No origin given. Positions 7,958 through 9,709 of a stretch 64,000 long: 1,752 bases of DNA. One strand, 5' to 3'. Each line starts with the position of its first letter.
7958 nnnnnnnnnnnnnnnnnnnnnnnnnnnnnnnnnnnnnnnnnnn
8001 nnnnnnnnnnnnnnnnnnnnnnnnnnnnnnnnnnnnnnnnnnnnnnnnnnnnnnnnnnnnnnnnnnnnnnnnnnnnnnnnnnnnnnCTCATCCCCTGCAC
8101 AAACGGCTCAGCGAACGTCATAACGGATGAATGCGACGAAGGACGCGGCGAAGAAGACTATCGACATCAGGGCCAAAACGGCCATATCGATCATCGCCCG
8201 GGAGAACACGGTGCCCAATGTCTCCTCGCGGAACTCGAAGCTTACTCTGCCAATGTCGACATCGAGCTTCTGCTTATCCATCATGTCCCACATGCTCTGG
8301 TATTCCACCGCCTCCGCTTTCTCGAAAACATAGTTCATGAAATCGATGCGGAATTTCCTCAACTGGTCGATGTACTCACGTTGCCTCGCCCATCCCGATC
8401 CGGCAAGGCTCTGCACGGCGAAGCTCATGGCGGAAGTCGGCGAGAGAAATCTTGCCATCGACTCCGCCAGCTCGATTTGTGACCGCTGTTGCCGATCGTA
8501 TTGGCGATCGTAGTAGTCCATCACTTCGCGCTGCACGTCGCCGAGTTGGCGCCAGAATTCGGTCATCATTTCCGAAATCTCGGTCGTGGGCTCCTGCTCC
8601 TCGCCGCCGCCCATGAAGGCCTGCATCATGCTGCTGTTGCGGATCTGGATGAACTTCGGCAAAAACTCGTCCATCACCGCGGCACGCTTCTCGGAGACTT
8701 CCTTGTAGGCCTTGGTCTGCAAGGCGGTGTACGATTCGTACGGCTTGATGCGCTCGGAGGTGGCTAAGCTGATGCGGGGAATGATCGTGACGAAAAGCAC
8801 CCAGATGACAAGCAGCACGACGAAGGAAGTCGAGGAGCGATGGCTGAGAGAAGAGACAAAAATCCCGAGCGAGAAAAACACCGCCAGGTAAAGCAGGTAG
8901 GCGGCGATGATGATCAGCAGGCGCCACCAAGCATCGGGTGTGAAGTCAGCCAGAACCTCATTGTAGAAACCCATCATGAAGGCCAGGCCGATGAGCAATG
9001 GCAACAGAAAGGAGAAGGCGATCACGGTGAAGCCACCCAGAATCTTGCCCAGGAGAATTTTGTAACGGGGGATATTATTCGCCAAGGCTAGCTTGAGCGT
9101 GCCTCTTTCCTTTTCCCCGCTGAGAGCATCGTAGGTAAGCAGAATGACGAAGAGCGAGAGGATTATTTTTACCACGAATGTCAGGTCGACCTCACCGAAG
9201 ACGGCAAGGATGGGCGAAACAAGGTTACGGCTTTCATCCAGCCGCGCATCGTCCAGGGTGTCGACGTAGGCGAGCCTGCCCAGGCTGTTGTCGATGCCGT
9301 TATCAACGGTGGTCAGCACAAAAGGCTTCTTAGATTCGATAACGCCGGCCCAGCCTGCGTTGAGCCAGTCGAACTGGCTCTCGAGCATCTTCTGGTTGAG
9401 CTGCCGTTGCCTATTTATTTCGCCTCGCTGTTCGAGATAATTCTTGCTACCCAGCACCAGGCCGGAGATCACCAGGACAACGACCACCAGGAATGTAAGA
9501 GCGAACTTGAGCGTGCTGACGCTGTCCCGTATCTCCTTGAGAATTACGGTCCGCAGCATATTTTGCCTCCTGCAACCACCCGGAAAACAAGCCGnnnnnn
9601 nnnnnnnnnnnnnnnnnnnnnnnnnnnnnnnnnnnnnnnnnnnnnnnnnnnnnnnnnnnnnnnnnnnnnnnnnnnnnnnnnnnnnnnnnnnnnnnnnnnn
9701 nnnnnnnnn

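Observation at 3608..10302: Operon of one ABC ATPase plus four tandem paralogous ABC-2 permeases (A-B-A-B) with an unusual second periplasmic domain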

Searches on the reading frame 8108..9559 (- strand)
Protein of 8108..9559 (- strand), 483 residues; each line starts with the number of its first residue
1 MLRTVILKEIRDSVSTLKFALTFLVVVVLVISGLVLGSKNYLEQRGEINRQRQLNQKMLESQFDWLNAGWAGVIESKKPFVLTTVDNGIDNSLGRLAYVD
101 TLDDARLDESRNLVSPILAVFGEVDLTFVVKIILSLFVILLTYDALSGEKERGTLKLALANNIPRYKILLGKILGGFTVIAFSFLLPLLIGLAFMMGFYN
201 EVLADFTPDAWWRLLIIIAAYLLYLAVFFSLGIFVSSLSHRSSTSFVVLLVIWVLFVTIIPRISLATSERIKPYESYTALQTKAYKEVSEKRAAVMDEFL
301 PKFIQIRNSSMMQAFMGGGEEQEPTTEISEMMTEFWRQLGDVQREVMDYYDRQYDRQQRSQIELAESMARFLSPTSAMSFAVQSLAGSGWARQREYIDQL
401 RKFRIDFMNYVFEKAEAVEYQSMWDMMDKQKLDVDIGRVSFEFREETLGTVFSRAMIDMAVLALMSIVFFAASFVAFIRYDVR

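Call 4: search_protein_families(library=pfam, proteins=[window:8108-9559:-], max_evalue=1)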
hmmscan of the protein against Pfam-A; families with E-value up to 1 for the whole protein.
window:8108-9559:- (483 aa): 3 families
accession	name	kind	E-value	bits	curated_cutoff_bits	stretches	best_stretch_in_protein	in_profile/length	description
PF12679.13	ABC2_membrane_2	-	1.8e-31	109.9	27.2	1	4-481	2-282/283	ABC-2 family transporter protein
PF12698.13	ABC2_membrane_3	-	3.8e-09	36.5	31.6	1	132-262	170-289/347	ABC-2 family transporter protein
PF12040.14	DUF3526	-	5.7e-08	34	25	1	347-417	57-118/144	Domain of unknown function (DUF3526)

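Call 5: search_protein_families(library=ncbifam, proteins=[window:8108-9559:-], max_evalue=1)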
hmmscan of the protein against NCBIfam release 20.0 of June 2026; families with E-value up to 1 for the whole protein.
window:8108-9559:- (483 aa): 5 families
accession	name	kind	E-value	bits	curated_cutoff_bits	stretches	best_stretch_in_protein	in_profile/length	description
TIGR03518.1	ABC_perm_GldF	equivalog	6.2e-08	32.9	288.5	1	123-264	49-186/240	gliding motility-associated ABC transporter permease subunit GldF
NF041647.1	ABC_perm_CPBP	equivalog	1.5e-06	27.3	435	1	144-268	211-344/636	ABC transporter permease subunit/CPBP intramembrane protease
NF038293.1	permease_SagH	equivalog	0.00057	18.8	450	1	135-257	189-300/370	SagH family ABC transporter permease subunit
NF046000.1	MAG1210_fam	subfamily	0.018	13.7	275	1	211-303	64-156/550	MAG1210 family protein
NF040999.1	pilin_ComGC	equivalog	0.027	14.7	75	0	246-265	10-29/84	competence type IV pilus major pilin ComGC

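Call 10: find_homologous_proteins(query=window:8108-9559:-, max_evalue=0.001)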
Query window:8108-9559:- (483 aa): 178 proteins with E <= 0.001 among 8000 candidates; the best 120 are listed.
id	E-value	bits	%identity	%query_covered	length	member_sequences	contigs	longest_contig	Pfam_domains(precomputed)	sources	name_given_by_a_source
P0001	0.0e+0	1026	99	100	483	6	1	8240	PF12679.14,PF10920.16,PF12698.14,PF12040.15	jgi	-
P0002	1.6e-254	863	79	100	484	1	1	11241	PF12679.14,PF10920.16,PF12698.14,PF12040.15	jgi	jgi:ABC-type transport system involved in multi-copper enzyme maturation permease subunit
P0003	1.8e-253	859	80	100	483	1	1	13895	PF12679.14,PF01061.30,PF12698.14,PF12040.15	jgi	jgi:ABC-type transport system involved in multi-copper enzyme maturation permease subunit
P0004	4.7e-217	739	69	100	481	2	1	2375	PF12679.14,PF10920.16,PF12698.14,PF12040.15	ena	-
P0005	6.3e-209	713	66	100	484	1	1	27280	PF12679.14,PF12698.14,PF12040.15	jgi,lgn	jgi:ABC-2 type transport system permease protein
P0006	9.0e-186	636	61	100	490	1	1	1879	PF12679.14,PF01061.30,PF10920.16,PF12698.14,PF12040.15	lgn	-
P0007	4.1e-178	611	60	100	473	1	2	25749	PF12679.14,PF10920.16,PF12698.14,PF12040.15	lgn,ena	-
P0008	4.5e-175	601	60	100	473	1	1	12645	PF12679.14,PF12698.14,PF12040.15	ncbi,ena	-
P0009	6.8e-175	600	60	100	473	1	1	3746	PF12679.14,PF10920.16,PF12698.14,PF12040.15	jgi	-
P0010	6.0e-174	597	59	100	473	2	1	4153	PF12679.14,PF10920.16,PF12698.14,PF12040.15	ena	-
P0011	1.7e-173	596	59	100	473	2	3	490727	PF12679.14,PF12698.14,PF12040.15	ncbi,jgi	-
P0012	9.2e-166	570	58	100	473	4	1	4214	PF12679.14,PF12698.14,PF12040.15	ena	-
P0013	2.9e-164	565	56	100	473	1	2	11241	PF12679.14,PF12698.14,PF12040.15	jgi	jgi:ABC-type transport system involved in multi-copper enzyme maturation permease subunit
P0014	1.8e-163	563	54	100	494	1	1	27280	PF12679.14,PF01061.30,PF10920.16,PF12698.14,PF12040.15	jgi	jgi:ABC-type transport system involved in multi-copper enzyme maturation permease subunit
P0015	1.5e-161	556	55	100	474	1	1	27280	PF12679.14,PF12698.14,PF12040.15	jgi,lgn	jgi:ABC-type transport system involved in multi-copper enzyme maturation permease subunit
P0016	1.0e-160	554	56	100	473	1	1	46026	PF12679.14,PF10920.16,PF12698.14,PF12040.15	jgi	jgi:ABC-type transport system involved in multi-copper enzyme maturation permease subunit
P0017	7.5e-159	548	54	100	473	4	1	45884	PF12679.14,PF10920.16,PF12698.14,PF12040.15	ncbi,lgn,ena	-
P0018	4.4e-156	538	55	100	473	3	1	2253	PF12679.14,PF01061.30,PF10920.16,PF12698.14,PF12040.15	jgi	jgi:ABC-type transport system involved in multi-copper enzyme maturation permease subunit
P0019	7.5e-151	521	53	100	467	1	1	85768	PF12679.14,PF12698.14,PF12040.15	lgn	-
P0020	1.0e-149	517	53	100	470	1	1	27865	PF12679.14,PF10920.16,PF12698.14,PF12040.15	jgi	jgi:ABC-type transport system involved in multi-copper enzyme maturation permease subunit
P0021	2.6e-145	503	51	100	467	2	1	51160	PF12679.14,PF12698.14,PF12040.15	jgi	jgi:ABC-type transport system involved in multi-copper enzyme maturation permease subunit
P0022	2.4e-144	500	49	100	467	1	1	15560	PF12679.14,PF10920.16,PF12698.14,PF12040.15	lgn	-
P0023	2.7e-144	500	51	100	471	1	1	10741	PF12679.14,PF01061.30,PF10920.16,PF12698.14,PF12040.15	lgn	-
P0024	1.2e-142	494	49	100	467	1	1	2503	PF12679.14,PF10920.16,PF12698.14,PF12040.15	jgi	-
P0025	2.6e-133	463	47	100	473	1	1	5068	PF12679.14,PF01061.30,PF12698.14,PF12040.15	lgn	-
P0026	1.2e-130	455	48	97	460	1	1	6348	PF12679.14,PF12698.14,PF12040.15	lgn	-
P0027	1.6e-128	448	66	67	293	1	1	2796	PF12679.14,PF01061.30,PF10920.16,PF12698.14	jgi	-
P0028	2.1e-123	431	56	79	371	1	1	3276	PF12679.14,PF01061.30,PF10920.16,PF12698.14,PF12040.15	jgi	jgi:ABC-type transport system involved in multi-copper enzyme maturation permease subunit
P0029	1.1e-121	425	52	82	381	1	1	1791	PF12679.14,PF01061.30,PF10920.16,PF12698.14,PF12040.15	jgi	jgi:ABC-type transport system involved in multi-copper enzyme maturation permease subunit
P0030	5.8e-115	403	44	100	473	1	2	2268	PF12679.14,PF10920.16,PF12698.14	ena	-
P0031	7.9e-115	403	64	60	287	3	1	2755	PF12679.14,PF12040.15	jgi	-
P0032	8.1e-98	346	40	99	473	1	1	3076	PF12679.14,PF10920.16,PF12040.15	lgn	-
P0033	1.6e-84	303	36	100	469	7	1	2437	PF12679.14,PF10920.16,PF12698.14,PF12040.15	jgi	-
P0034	2.3e-84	302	38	100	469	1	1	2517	PF12679.14,PF10920.16,PF12698.14,PF12040.15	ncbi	-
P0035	8.5e-84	300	37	100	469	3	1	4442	PF12679.14,PF10920.16,PF12698.14,PF12040.15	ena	-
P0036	1.4e-83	299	36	100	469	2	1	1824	PF12679.14,PF10920.16,PF12698.14,PF12040.15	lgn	-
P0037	1.9e-83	299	38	100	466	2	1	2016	PF12679.14,PF10920.16,PF12698.14,PF12040.15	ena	-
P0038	3.2e-83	298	36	100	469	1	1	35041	PF12679.14,PF10920.16,PF12698.14,PF12040.15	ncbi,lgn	-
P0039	4.4e-83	298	37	100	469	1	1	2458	PF12679.14,PF10920.16,PF12698.14,PF12040.15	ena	-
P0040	6.0e-83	297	35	100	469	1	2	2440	PF12679.14,PF10920.16,PF12698.14,PF12040.15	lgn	-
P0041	8.3e-83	297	37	100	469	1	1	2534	PF12679.14,PF10920.16,PF12698.14,PF12040.15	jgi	jgi:ABC-type transport system involved in multi-copper enzyme maturation permease subunit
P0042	8.8e-83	297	37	100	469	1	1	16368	PF12679.14,PF10920.16,PF12698.14,PF12040.15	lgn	-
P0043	3.3e-82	295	37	100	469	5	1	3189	PF12679.14,PF10920.16,PF12698.14,PF12040.15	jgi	-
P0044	6.7e-82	294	35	100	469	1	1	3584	PF12679.14,PF10920.16,PF12698.14,PF12040.15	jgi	jgi:ABC-type transport system involved in multi-copper enzyme maturation permease subunit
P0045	9.2e-82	294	38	100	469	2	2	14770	PF12679.14,PF10920.16,PF12698.14,PF12040.15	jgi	jgi:ABC-type transport system involved in multi-copper enzyme maturation permease subunit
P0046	1.2e-81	293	37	100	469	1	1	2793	PF12679.14,PF10920.16,PF12698.14,PF12040.15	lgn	-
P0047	1.3e-81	293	37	100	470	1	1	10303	PF12679.14,PF10920.16,PF12698.14,PF12040.15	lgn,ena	-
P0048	1.9e-81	293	37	100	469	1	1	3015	PF12679.14,PF10920.16,PF12698.14,PF12040.15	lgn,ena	-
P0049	2.2e-81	292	36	100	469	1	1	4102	PF12679.14,PF10920.16,PF12698.14,PF12040.15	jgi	jgi:ABC-type transport system involved in multi-copper enzyme maturation permease subunit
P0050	2.9e-81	292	37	100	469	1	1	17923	PF12679.14,PF10920.16,PF12698.14,PF12040.15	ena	-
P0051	3.3e-81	292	36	100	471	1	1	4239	PF12679.14,PF10920.16,PF12698.14,PF12040.15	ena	-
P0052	3.6e-81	292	37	100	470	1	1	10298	PF12679.14,PF10920.16,PF12698.14,PF12040.15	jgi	-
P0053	4.1e-81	291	37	100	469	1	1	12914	PF12679.14,PF10920.16,PF12698.14,PF12040.15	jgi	jgi:ABC-type transport system involved in multi-copper enzyme maturation permease subunit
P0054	4.6e-81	291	36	100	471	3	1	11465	PF12679.14,PF10920.16,PF12698.14,PF12040.15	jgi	jgi:ABC-type transport system involved in multi-copper enzyme maturation permease subunit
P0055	4.9e-81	291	37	100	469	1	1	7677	PF12679.14,PF10920.16,PF12698.14,PF12040.15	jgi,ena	-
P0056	5.2e-81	291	37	100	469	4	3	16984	PF12679.14,PF10920.16,PF12698.14,PF12040.15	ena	-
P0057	6.3e-81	291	37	100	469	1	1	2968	PF12679.14,PF10920.16,PF12698.14,PF12040.15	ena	-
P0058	7.6e-81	291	35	100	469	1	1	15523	PF12679.14,PF10920.16,PF12698.14,PF12040.15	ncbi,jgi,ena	-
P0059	7.9e-81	290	35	100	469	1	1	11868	PF12679.14,PF10920.16,PF12698.14,PF12040.15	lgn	-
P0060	8.4e-81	290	36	100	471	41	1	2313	PF12679.14,PF12698.14,PF12040.15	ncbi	-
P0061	1.4e-80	290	35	100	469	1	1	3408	PF12679.14,PF10920.16,PF12698.14,PF12040.15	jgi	-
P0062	2.1e-80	289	37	100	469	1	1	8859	PF12679.14,PF10920.16,PF12698.14,PF12040.15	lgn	-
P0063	2.4e-80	289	35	100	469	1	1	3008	PF12679.14,PF10920.16,PF12698.14,PF12040.15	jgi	jgi:ABC-type transport system involved in multi-copper enzyme maturation permease subunit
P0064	3.3e-80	288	36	100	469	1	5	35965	PF12679.14,PF10920.16,PF12698.14,PF12040.15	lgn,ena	-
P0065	4.2e-80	288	35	100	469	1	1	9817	PF12679.14,PF10920.16,PF12698.14,PF12040.15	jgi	jgi:ABC-type transport system involved in multi-copper enzyme maturation permease subunit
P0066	4.4e-80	288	36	100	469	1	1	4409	PF12679.14,PF10920.16,PF12698.14,PF12040.15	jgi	jgi:ABC-type transport system involved in multi-copper enzyme maturation permease subunit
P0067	5.3e-80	288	35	100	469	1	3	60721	PF12679.14,PF10920.16,PF12698.14,PF12040.15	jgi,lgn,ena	jgi:ABC-type transport system involved in multi-copper enzyme maturation permease subunit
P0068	8.8e-80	287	36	100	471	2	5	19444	PF12679.14,PF10920.16,PF12698.14,PF12040.15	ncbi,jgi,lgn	-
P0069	1.5e-79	286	35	100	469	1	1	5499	PF12679.14,PF10920.16,PF12698.14,PF12040.15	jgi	jgi:ABC-type transport system involved in multi-copper enzyme maturation permease subunit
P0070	2.2e-79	286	35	100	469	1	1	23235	PF12679.14,PF10920.16,PF12698.14,PF12040.15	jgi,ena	jgi:ABC-type transport system involved in multi-copper enzyme maturation permease subunit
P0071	3.9e-79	285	36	100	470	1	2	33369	PF12679.14,PF10920.16,PF12698.14,PF12040.15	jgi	jgi:ABC-type transport system involved in multi-copper enzyme maturation permease subunit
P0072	5.1e-79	285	36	100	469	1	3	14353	PF12679.14,PF10920.16,PF12698.14,PF12040.15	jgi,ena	-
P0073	1.2e-77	280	36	100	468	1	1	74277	PF12679.14,PF10920.16,PF12698.14,PF12040.15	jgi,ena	-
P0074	1.7e-77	279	35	96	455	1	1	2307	PF12679.14,PF10920.16,PF12698.14,PF12040.15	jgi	jgi:ABC-type transport system involved in multi-copper enzyme maturation permease subunit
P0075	2.8e-77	279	36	100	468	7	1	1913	PF12679.14,PF12698.14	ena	-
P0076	6.9e-77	277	34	100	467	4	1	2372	PF12679.14,PF10920.16,PF12698.14,PF12040.15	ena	-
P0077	2.8e-76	275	36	100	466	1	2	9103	PF12679.14,PF12698.14,PF12040.15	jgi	jgi:ABC-type transport system involved in multi-copper enzyme maturation permease subunit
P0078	9.8e-76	274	36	100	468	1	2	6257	PF12679.14,PF01061.30,PF10920.16,PF12698.14,PF12040.15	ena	-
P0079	1.1e-74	270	36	100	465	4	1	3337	PF12679.14,PF10920.16,PF12698.14,PF12040.15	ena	-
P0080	6.0e-73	264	34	100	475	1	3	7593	PF12679.14,PF10920.16,PF12698.14,PF12040.15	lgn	-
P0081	7.6e-73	264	35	98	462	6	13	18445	PF12679.14,PF10920.16,PF12730.14,PF12698.14,PF12040.15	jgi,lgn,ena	jgi:ABC-type transport system involved in multi-copper enzyme maturation permease subunit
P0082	1.7e-72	263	35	100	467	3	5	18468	PF12679.14,PF12698.14,PF12040.15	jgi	jgi:ABC-type transport system involved in multi-copper enzyme maturation permease subunit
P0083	1.2e-70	257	33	100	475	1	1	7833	PF12679.14,PF10920.16,PF12698.14,PF12040.15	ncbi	ncbi:ABC transporter permease subunit [candidate division KSB1 bacterium]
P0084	2.1e-70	256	40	81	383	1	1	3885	PF12679.14,PF10920.16,PF12698.14,PF12040.15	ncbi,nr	ncbi:MAG: ABC transporter permease subunit, partial [Candidatus Aminicenantes bacterium]|nr:ABC tran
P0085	5.3e-70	255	33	100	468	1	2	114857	PF12679.14,PF01061.30,PF10920.16,PF12698.14,PF12040.15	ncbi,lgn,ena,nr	ncbi:ABC transporter permease subunit [bacterium]|nr:ABC transporter permease subunit [bacterium]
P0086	7.8e-70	254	34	100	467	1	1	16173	PF12679.14,PF01061.30,PF10920.16,PF12698.14,PF12040.15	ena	-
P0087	2.7e-68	249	38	81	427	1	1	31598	PF12679.14,PF10920.16,PF12698.14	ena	-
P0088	7.5e-67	244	33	100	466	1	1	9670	PF12679.14,PF12698.14,PF12040.15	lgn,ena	-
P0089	8.0e-67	244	32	100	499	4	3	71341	PF12679.14,PF10920.16,PF12698.14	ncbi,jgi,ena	-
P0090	1.1e-65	241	31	100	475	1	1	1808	PF12679.14,PF12698.14,PF12040.15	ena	-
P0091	1.3e-65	240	32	100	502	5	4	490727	PF12679.14,PF12698.14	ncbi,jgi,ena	-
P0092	1.3e-62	230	42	62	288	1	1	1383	PF12679.14,PF10920.16,PF12698.14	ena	-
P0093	3.1e-61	226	31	100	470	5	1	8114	PF12679.14,PF12698.14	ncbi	-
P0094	1.1e-60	224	33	100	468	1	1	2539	PF12679.14,PF12698.14,PF12040.15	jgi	jgi:ABC-type transport system involved in multi-copper enzyme maturation permease subunit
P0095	9.6e-60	221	35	78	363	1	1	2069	PF12679.14,PF10920.16,PF12698.14,PF12040.15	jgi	jgi:ABC-type transport system involved in multi-copper enzyme maturation permease subunit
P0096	5.3e-57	212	32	100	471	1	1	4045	PF12679.14,PF12698.14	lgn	-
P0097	8.5e-56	208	30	100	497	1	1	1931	PF12679.14,PF10920.16,PF12698.14,PF12040.15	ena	-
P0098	4.9e-55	205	29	100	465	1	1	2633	PF12679.14,PF10920.16,PF12698.14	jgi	-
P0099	8.8e-53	198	33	86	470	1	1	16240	PF12679.14,PF12040.15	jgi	jgi:ABC-type transport system involved in multi-copper enzyme maturation permease subunit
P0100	5.5e-51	192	30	100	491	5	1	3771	PF12679.14,PF12698.14,PF12040.15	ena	-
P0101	2.9e-50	190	29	100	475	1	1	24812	PF12679.14,PF12040.15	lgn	-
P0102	3.0e-50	190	29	99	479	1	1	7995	PF12679.14,PF12698.14,PF12040.15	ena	-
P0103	3.7e-50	189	28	100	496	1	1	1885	PF12679.14,PF12730.14,PF12698.14,PF12040.15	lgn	-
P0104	1.7e-49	187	30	100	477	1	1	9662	PF12679.14,PF12698.14,PF12040.15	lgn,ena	-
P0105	2.9e-49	186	31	100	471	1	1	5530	PF12679.14,PF01061.30,PF12698.14,PF12040.15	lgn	-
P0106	1.9e-48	184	28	100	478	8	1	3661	PF12679.14,PF10920.16,PF12698.14,PF12040.15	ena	-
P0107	9.5e-46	175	31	89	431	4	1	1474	PF12679.14,PF12698.14,PF12040.15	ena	-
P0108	8.6e-44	168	28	100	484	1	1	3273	PF12679.14,PF10920.16,PF12698.14,PF12040.15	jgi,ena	-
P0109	8.6e-44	168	28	100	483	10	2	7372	PF12679.14,PF10920.16,PF12698.14,PF12040.15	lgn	-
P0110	4.0e-43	166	28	100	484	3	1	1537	PF12679.14,PF12698.14,PF12040.15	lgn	-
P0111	3.6e-42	163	27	100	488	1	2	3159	PF12679.14,PF12698.14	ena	-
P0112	6.9e-41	159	28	100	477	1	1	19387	PF12679.14,PF10920.16,PF12040.15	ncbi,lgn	-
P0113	7.3e-41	159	29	100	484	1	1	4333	PF12679.14,PF10920.16,PF12698.14,PF12040.15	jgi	jgi:ABC-type transport system involved in multi-copper enzyme maturation permease subunit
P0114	1.8e-40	157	30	100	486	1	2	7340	PF12679.14,PF12698.14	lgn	-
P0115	4.5e-40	156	28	100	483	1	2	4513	PF12679.14,PF12698.14,PF12040.15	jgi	-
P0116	1.2e-39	155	28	100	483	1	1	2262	PF12679.14,PF12698.14,PF12040.15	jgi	jgi:ABC-type transport system involved in multi-copper enzyme maturation permease subunit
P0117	1.4e-38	151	29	100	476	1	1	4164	PF12679.14,PF10920.16,PF12698.14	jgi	-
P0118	2.0e-38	151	26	100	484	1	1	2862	PF12679.14,PF10920.16,PF12730.14,PF12698.14,PF12040.15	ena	-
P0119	2.5e-38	150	26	100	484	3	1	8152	PF12679.14,PF10920.16,PF12698.14,PF12040.15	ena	-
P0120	4.8e-38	149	25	100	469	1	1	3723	PF12679.14,PF10920.16,PF12698.14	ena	-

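Call 11: find_encoding_contigs(protein=P0011, flank=10000, max_places=2)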
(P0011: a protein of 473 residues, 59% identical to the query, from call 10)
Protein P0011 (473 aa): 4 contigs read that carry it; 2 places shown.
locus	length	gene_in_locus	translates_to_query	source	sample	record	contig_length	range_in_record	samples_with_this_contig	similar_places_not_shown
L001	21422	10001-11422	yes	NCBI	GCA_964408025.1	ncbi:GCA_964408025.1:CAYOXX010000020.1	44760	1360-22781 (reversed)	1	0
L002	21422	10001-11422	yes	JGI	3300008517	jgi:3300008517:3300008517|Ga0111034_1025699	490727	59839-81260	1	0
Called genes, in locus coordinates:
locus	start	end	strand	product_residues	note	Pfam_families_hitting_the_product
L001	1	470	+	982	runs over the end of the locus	PF12838:Fer4_7, PF13183:Fer4_8 (weak), PF14697:Fer4_21 (weak), PF00037:Fer4 (weak), PF07992:Pyr_redox_2 (weak), PF12838:Fer4_7, PF13187:Fer4_9, PF13237:Fer4_10, +14 more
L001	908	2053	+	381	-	PF04432:FrhB_FdhB_C (faint), PF13183:Fer4_8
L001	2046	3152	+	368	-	PF04432:FrhB_FdhB_C (weak), PF12838:Fer4_7 (faint), PF12797:Fer4_2 (faint), PF00037:Fer4 (faint), PF13183:Fer4_8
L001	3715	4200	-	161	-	PF03061:4HBT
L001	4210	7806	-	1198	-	PF02463:SMC_N, PF13175:AAA_15, PF13476:AAA_23, PF06470:SMC_hinge, PF13304:AAA_21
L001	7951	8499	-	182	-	PF13187:Fer4_9 (faint), PF12838:Fer4_7 (faint), PF00037:Fer4 (faint), PF12797:Fer4_2 (faint), PF12837:Fer4_6 (faint), PF13237:Fer4_10 (faint), PF14697:Fer4_21 (faint)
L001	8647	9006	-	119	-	-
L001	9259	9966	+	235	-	PF13175:AAA_15 (faint), PF00005:ABC_tran, PF13304:AAA_21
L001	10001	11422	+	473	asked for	PF12679:ABC2_membrane_2, PF12698:ABC2_membrane_3 (weak), PF12040:DUF3526 (weak)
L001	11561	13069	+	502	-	PF12679:ABC2_membrane_2, PF12698:ABC2_membrane_3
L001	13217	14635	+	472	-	PF12679:ABC2_membrane_2, PF12698:ABC2_membrane_3, PF10920:DUF2705 (weak), PF12040:DUF3526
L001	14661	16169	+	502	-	PF12679:ABC2_membrane_2, PF01061:ABC2_membrane, PF10920:DUF2705 (weak), PF12698:ABC2_membrane_3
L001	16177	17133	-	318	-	PF00551:Formyl_trans_N, PF02911:Formyl_trans_C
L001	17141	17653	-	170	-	PF01327:Pep_deformylase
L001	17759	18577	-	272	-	PF13428:TPR_14 (faint), PF14559:TPR_19, PF00027:cNMP_binding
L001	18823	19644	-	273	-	PF10502:Peptidase_S26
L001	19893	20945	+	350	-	-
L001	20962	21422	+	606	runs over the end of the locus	?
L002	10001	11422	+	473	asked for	PF12679:ABC2_membrane_2, PF12698:ABC2_membrane_3 (weak), PF12040:DUF3526 (weak)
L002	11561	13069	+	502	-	PF12679:ABC2_membrane_2, PF12698:ABC2_membrane_3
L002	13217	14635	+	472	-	PF12679:ABC2_membrane_2, PF12698:ABC2_membrane_3, PF10920:DUF2705 (weak), PF12040:DUF3526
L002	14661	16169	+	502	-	PF12679:ABC2_membrane_2, PF01061:ABC2_membrane, PF10920:DUF2705 (weak), PF12698:ABC2_membrane_3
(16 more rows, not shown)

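Call 12: find_encoding_contigs(protein=P0005, flank=10000, max_places=2)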
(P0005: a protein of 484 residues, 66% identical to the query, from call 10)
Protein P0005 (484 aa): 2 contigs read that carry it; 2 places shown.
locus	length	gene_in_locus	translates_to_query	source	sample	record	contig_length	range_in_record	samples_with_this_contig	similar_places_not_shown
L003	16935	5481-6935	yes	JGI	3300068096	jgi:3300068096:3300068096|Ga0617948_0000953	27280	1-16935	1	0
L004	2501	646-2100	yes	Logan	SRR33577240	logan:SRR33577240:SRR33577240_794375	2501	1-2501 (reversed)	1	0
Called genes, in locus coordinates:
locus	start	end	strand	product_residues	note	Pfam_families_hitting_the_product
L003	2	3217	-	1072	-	?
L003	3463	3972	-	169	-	PF25160:LdpA_Fe-S-bd (faint), PF13237:Fer4_10 (faint), PF14697:Fer4_21 (faint), PF12837:Fer4_6 (faint), PF13187:Fer4_9 (faint), PF00037:Fer4 (faint), PF12838:Fer4_7 (weak), PF12797:Fer4_2 (weak)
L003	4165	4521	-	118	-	-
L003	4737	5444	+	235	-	PF00005:ABC_tran, PF13175:AAA_15 (faint), PF13304:AAA_21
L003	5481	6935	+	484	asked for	PF12679:ABC2_membrane_2, PF12698:ABC2_membrane_3, PF12040:DUF3526 (weak)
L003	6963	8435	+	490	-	PF12679:ABC2_membrane_2, PF12698:ABC2_membrane_3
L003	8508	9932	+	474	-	PF12679:ABC2_membrane_2, PF12698:ABC2_membrane_3, PF12040:DUF3526 (weak)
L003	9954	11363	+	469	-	PF12679:ABC2_membrane_2, PF12698:ABC2_membrane_3, PF10920:DUF2705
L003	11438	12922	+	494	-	PF12679:ABC2_membrane_2, PF12698:ABC2_membrane_3, PF01061:ABC2_membrane (weak), PF10920:DUF2705 (weak), PF12040:DUF3526 (weak)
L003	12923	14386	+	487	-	PF12679:ABC2_membrane_2, PF12698:ABC2_membrane_3, PF10920:DUF2705 (weak)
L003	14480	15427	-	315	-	PF00551:Formyl_trans_N, PF02911:Formyl_trans_C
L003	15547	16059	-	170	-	PF01327:Pep_deformylase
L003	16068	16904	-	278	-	PF13428:TPR_14 (faint), PF14559:TPR_19 (weak), PF00027:cNMP_binding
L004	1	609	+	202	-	?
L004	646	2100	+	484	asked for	PF12679:ABC2_membrane_2, PF12698:ABC2_membrane_3, PF12040:DUF3526 (weak)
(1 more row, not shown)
